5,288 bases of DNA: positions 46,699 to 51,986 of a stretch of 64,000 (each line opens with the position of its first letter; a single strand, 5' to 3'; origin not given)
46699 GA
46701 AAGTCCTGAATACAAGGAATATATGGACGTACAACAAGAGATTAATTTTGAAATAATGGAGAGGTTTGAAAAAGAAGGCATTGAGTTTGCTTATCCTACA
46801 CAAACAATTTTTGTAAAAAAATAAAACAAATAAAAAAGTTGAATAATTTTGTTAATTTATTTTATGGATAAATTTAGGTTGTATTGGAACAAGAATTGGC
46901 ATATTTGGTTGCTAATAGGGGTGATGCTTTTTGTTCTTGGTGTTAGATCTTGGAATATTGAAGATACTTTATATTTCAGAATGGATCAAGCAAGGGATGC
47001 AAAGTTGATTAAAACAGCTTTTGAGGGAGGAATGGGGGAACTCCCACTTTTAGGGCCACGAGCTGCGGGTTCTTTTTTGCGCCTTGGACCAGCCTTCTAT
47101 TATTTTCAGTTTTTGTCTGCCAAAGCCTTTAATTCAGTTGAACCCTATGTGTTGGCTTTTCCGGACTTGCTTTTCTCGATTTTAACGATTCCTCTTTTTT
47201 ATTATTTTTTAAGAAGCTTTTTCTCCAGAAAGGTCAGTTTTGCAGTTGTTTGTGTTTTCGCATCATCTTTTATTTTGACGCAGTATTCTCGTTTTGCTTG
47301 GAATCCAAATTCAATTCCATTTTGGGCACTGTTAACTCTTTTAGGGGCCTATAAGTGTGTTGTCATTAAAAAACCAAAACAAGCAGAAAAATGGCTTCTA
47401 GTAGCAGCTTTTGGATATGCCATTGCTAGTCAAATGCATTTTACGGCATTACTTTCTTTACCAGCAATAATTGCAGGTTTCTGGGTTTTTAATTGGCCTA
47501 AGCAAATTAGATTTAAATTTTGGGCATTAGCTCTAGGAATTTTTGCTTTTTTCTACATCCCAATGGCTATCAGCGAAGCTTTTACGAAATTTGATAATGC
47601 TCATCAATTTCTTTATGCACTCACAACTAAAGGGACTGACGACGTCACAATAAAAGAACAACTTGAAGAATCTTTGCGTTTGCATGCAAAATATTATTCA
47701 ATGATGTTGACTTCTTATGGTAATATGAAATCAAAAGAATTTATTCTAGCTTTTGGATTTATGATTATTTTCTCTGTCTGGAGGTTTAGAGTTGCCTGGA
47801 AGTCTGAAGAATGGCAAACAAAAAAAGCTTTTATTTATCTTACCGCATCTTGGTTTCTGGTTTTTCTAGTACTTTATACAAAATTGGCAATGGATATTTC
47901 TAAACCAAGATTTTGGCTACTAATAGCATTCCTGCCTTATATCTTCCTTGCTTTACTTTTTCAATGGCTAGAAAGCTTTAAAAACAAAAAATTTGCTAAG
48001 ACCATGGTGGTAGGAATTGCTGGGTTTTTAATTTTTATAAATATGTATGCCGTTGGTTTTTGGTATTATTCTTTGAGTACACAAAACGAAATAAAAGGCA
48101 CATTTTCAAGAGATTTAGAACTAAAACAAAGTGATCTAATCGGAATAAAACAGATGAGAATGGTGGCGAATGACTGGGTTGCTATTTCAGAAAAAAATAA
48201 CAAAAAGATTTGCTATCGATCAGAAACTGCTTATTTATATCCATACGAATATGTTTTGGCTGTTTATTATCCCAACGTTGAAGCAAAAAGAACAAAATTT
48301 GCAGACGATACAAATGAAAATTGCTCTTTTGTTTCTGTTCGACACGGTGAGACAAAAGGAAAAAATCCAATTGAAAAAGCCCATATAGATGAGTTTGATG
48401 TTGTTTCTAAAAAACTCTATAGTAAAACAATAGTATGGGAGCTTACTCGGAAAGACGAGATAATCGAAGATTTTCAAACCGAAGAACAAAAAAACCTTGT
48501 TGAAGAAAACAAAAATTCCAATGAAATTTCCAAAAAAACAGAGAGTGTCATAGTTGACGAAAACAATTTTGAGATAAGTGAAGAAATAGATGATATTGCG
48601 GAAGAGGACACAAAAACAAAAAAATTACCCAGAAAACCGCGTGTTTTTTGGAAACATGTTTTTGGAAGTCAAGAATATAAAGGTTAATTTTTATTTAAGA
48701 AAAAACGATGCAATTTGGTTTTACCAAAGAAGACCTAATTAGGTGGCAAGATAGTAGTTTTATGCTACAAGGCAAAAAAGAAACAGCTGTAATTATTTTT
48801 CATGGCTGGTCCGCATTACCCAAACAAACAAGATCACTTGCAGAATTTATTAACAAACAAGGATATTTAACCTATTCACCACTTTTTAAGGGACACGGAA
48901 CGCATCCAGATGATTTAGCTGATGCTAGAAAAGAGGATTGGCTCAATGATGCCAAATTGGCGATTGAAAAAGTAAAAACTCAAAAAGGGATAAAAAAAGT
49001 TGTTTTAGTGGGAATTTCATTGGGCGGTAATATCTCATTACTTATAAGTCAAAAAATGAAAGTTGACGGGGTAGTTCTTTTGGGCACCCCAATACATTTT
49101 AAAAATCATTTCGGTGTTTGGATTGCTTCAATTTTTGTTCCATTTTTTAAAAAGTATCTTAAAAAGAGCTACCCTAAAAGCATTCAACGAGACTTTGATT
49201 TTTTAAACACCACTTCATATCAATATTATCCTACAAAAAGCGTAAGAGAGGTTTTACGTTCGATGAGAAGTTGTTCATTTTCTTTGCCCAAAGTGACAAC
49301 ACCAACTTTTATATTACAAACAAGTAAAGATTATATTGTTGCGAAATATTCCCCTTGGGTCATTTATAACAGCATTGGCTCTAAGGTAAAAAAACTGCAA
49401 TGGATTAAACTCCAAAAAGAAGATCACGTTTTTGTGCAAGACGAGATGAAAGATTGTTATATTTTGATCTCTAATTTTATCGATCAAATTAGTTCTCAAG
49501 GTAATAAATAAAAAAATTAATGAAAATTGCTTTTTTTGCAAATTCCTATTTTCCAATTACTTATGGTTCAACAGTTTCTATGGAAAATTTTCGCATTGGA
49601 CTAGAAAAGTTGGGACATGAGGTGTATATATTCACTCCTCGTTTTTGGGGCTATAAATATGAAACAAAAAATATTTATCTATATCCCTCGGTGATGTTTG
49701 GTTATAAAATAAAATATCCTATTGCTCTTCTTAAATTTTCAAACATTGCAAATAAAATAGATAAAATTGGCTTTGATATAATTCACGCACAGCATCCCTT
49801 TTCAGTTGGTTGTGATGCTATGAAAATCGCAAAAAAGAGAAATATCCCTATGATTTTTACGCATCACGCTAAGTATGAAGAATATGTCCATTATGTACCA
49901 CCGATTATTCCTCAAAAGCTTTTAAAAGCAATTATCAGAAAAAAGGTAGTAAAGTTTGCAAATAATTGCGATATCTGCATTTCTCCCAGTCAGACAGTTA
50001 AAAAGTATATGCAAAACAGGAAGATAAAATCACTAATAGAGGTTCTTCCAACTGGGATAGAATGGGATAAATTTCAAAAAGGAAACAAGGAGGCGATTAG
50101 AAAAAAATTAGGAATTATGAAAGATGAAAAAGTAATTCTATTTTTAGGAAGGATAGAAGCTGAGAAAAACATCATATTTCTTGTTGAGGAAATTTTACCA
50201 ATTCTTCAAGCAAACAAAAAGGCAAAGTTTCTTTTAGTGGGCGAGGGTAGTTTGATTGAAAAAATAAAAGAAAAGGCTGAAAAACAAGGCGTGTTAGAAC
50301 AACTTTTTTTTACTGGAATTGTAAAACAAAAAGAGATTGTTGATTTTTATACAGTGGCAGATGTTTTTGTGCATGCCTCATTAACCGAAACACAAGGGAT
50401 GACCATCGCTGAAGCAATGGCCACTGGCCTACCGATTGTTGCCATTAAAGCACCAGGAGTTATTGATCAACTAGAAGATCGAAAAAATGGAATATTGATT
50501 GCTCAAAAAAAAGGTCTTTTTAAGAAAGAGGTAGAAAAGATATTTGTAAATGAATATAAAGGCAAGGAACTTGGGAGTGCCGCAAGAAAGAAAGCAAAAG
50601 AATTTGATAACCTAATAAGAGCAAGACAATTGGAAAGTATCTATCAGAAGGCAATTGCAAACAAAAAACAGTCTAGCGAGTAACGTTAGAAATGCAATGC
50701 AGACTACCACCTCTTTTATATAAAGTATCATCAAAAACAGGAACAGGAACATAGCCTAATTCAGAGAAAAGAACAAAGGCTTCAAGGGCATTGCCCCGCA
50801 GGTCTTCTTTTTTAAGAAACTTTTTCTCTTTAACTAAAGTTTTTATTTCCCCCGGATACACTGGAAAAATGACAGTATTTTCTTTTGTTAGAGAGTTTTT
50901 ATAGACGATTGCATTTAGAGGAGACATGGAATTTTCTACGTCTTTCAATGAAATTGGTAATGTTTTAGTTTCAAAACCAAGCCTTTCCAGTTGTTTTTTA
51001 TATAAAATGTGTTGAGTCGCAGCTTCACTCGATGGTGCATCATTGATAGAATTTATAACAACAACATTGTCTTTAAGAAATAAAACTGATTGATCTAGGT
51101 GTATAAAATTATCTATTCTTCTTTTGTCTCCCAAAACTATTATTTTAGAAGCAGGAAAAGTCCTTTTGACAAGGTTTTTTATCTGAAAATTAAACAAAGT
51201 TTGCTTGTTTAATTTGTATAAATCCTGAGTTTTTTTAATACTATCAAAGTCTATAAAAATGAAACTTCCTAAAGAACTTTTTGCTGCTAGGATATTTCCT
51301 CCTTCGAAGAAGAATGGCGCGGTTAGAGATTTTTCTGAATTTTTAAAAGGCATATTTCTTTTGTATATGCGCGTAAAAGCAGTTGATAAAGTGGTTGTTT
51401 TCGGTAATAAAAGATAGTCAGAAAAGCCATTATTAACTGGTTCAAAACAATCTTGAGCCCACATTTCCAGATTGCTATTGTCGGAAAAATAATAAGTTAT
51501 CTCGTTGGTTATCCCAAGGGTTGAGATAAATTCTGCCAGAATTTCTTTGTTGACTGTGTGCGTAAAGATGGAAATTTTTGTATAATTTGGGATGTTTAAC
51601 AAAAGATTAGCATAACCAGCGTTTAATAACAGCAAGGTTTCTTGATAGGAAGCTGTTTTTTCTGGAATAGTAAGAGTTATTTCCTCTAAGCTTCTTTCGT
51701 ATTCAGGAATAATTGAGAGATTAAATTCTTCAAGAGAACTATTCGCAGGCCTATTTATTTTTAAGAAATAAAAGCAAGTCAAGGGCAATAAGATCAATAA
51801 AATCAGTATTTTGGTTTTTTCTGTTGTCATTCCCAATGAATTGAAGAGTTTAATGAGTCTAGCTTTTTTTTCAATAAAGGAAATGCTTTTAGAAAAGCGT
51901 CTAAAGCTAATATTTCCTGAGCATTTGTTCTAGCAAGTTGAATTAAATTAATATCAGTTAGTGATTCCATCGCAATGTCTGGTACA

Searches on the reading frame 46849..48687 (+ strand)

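Call 26: search_protein_families(library=pfam, max_evalue=0.00001, proteins=[window:46849-48687:+])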
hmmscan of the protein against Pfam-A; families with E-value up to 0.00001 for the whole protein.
window:46849-48687:+ (612 aa): 1 family
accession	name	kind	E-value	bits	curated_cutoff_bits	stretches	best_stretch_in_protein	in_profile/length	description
PF13231.12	PMT_2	-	7.3e-06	26.7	26.1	1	81-235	4-154/160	Dolichyl-phosphate-mannose-protein mannosyltransferase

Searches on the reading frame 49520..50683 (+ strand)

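Call 27: search_protein_families(library=pfam, max_evalue=0.00001, proteins=[window:49520-50683:+])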
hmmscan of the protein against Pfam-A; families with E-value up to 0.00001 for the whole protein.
window:49520-50683:+ (387 aa): 3 families
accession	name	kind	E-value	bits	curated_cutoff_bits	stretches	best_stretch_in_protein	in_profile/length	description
PF00534.26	Glycos_transf_1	-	2.8e-32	112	26.4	1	190-357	2-171/172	Glycosyl transferases group 1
PF13692.12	Glyco_trans_1_4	-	1.6e-29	103.4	27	1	203-330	1-127/142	Glycosyl transferases group 1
PF13439.12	Glyco_transf_4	-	9.7e-26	91.2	28.5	1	16-181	3-167/170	Glycosyltransferase Family 4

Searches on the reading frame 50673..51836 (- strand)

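Call 27: search_protein_families(library=pfam, max_evalue=0.00001, proteins=[window:50673-51836:-])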
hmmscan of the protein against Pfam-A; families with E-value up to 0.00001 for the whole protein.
window:50673-51836:- (387 aa): 1 family
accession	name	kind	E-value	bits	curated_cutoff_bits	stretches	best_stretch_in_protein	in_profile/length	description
PF04371.20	PAD_porph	-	2.4e-08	34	25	1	52-383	11-317/321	Porphyromonas-type peptidyl-arginine deiminase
